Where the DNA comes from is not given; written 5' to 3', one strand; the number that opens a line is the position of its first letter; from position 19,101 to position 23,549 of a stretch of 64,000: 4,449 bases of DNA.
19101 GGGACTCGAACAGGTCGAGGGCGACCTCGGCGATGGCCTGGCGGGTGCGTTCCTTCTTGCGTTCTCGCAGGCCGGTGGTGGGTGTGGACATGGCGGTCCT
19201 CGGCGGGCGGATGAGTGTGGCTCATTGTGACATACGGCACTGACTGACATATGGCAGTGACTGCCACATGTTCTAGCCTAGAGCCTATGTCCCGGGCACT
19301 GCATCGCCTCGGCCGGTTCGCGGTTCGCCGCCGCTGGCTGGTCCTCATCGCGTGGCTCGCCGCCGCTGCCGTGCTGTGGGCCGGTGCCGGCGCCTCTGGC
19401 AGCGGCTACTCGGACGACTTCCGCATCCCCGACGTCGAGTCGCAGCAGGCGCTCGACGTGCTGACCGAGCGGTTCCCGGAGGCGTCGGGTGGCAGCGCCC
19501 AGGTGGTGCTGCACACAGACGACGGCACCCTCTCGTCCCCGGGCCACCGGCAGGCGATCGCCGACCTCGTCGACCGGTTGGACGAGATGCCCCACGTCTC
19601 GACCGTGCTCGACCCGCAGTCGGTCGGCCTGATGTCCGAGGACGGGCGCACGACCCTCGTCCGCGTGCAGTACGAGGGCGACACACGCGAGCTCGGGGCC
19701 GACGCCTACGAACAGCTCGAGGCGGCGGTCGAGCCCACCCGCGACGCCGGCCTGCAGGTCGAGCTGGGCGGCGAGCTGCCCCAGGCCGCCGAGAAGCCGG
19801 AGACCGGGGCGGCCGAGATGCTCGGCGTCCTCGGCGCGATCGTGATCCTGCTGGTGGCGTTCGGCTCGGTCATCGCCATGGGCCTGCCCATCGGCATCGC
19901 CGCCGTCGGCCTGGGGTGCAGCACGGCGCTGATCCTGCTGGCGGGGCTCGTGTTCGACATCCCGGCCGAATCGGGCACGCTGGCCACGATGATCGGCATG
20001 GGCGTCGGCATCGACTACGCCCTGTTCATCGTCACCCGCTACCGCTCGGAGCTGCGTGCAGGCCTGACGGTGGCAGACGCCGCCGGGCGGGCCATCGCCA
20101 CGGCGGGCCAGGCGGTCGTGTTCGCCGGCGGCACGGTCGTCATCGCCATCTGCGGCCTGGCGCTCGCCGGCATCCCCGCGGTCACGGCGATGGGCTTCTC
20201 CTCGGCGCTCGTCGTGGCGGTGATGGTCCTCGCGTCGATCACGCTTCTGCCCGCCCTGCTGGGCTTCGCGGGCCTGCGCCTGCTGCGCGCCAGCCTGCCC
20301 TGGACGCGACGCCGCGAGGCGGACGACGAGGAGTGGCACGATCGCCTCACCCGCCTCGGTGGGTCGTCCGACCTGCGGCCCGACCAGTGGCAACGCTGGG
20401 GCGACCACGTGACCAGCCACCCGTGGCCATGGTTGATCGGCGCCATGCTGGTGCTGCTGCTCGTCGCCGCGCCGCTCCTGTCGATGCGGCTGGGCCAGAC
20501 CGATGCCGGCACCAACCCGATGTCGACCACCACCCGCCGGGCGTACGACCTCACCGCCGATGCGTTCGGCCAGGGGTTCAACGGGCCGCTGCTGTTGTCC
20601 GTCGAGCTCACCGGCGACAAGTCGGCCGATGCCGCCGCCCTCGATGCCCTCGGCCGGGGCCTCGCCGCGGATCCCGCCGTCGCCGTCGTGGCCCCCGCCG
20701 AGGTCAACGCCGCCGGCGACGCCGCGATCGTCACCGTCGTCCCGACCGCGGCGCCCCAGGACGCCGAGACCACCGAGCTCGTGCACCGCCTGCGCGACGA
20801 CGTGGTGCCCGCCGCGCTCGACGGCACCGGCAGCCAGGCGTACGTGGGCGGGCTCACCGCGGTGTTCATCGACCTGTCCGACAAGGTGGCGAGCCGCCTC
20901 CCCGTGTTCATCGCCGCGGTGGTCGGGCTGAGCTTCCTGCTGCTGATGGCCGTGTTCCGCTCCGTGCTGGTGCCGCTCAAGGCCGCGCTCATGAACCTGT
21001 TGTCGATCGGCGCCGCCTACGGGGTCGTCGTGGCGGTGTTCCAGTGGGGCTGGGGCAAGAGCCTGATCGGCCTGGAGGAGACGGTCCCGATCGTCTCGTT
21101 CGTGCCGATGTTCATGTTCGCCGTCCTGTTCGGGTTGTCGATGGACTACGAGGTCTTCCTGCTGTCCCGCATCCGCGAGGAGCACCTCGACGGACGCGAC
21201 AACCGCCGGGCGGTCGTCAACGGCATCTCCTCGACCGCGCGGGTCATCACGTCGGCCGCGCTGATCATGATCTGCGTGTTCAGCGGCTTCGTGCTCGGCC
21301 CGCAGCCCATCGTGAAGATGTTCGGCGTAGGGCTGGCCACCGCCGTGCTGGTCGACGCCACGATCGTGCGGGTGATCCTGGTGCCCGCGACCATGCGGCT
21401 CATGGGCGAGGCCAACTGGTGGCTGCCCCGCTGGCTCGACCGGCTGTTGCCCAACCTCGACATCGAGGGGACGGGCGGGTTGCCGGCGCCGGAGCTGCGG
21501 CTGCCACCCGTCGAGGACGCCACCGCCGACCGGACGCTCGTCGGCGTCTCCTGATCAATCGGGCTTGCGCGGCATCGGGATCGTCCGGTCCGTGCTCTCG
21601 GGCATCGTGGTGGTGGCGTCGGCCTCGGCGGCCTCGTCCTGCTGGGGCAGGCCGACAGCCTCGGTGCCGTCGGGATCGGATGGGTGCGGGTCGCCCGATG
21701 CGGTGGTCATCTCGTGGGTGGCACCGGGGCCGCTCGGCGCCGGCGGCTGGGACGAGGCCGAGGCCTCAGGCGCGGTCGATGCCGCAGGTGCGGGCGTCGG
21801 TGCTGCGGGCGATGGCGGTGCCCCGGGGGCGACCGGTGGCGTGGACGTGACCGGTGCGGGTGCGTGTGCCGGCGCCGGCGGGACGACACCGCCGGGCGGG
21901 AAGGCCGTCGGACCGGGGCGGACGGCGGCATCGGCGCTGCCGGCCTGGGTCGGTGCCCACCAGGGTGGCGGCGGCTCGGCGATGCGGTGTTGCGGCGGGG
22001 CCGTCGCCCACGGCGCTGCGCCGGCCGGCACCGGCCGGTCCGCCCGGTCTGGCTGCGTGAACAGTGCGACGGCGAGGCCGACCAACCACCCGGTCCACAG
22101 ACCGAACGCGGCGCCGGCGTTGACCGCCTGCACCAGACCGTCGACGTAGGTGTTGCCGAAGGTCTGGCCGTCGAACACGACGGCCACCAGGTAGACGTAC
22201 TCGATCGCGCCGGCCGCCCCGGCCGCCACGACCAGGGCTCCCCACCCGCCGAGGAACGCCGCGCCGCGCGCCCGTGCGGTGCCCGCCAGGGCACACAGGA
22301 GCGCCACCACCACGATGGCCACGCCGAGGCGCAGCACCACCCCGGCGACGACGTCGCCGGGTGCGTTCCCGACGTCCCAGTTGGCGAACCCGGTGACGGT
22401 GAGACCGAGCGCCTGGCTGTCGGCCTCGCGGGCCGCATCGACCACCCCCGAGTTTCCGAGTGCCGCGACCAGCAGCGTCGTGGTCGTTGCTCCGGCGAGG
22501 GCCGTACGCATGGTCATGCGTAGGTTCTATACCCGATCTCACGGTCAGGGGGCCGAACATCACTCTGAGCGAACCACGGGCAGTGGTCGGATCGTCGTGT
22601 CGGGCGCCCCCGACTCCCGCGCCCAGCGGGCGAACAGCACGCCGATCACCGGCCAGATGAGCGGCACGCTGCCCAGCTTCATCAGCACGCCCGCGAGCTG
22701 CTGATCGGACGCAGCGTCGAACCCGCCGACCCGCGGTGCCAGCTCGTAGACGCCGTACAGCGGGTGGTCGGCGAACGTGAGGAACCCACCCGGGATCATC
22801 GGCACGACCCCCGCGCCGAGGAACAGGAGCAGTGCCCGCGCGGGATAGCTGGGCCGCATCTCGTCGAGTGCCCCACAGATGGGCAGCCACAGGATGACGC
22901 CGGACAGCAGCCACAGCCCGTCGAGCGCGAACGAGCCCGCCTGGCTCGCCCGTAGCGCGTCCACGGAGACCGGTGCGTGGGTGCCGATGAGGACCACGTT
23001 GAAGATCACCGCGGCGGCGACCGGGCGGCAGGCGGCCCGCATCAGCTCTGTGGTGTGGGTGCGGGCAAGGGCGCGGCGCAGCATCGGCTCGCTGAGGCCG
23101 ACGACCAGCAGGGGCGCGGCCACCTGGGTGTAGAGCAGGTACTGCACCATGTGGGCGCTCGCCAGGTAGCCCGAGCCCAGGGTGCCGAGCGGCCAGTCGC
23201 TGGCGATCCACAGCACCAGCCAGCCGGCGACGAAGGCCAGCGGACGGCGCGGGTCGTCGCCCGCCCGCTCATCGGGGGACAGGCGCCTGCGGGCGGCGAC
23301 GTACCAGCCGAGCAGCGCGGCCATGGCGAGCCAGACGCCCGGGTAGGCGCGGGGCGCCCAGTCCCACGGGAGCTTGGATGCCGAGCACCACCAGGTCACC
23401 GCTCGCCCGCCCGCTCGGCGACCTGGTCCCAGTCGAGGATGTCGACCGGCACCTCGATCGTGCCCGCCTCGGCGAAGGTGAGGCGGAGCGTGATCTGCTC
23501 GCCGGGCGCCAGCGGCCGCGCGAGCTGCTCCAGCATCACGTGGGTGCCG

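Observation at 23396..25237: Single ORF fusing TlpA-like thioredoxin, Sco and PCu(A)C, with a second internal hydrophobic anchor that creates a topology paradox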

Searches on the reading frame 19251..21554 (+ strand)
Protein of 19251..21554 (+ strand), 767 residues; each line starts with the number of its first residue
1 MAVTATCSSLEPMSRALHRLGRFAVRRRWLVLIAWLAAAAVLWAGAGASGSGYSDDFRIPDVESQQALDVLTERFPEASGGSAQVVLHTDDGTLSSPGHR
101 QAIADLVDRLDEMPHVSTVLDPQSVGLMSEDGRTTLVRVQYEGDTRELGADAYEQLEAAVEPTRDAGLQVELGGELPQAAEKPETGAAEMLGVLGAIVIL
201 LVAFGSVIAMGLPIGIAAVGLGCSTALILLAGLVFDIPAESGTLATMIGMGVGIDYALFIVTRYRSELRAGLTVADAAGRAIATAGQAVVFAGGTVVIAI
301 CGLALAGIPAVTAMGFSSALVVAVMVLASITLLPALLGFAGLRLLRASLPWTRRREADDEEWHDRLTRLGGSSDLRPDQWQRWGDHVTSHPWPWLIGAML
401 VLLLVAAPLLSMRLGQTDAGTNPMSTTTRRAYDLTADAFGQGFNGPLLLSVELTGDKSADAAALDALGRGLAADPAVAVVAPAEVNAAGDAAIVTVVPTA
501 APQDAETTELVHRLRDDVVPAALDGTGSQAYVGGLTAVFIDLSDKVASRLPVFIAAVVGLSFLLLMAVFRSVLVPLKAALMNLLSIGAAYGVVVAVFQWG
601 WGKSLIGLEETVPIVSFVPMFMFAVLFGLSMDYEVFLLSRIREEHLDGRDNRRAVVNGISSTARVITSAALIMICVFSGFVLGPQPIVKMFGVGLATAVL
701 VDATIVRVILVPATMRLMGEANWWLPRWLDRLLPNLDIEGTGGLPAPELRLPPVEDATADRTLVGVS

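Call 8: search_protein_families(library=pfam, proteins=[window:19251-21554:+], max_evalue=0.01)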
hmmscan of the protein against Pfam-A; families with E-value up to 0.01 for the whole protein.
window:19251-21554:+ (767 aa): 1 family
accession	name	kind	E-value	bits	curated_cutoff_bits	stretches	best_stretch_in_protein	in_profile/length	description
PF03176.21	MMPL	-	1.8e-98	330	20.5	2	58-391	3-330/333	MMPL family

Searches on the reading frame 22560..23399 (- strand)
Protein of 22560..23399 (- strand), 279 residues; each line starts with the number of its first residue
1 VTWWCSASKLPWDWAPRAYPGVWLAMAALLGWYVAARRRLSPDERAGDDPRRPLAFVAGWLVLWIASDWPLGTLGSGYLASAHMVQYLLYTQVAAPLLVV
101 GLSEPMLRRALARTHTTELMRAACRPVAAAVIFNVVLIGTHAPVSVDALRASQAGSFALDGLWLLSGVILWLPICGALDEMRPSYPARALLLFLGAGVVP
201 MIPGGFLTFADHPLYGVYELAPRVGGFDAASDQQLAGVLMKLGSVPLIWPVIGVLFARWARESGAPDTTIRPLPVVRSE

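Call 8: search_protein_families(library=pfam, proteins=[window:22560-23399:-], max_evalue=0.01)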
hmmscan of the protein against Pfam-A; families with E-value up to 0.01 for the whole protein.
window:22560-23399:- (279 aa): 1 family
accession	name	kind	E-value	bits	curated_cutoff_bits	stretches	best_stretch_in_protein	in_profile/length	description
PF09678.15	Caa3_CtaG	-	2.6e-38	132.2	27.7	1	32-261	2-236/237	Cytochrome c oxidase caa3 assembly factor (Caa3_CtaG)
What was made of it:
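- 22560..23399 (-): Caa3-type CtaG gene (279 aa). Its GTG overlaps the fusion ORF's TGA. Pfam Caa3_CtaG 132.2 bits (call 8).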

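Call 9: search_protein_families(library=ncbifam, proteins=[window:22560-23399:-], max_evalue=0.01)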
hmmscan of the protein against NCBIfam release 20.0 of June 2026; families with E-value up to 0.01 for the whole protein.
window:22560-23399:- (279 aa): 1 family
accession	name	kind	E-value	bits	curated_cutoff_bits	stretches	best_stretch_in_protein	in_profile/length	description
TIGR02737.1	caa3_CtaG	equivalog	1e-19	71.2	279.35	1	26-218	21-212/281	cytochrome c oxidase assembly factor CtaG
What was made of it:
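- Closest known: Extracytoplasmic thioredoxin-fold oxidoreductases: Neisseria PilB N-terminal domain. Different: All NCBIfam models for these score far below their curated cut-offs (call 9).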
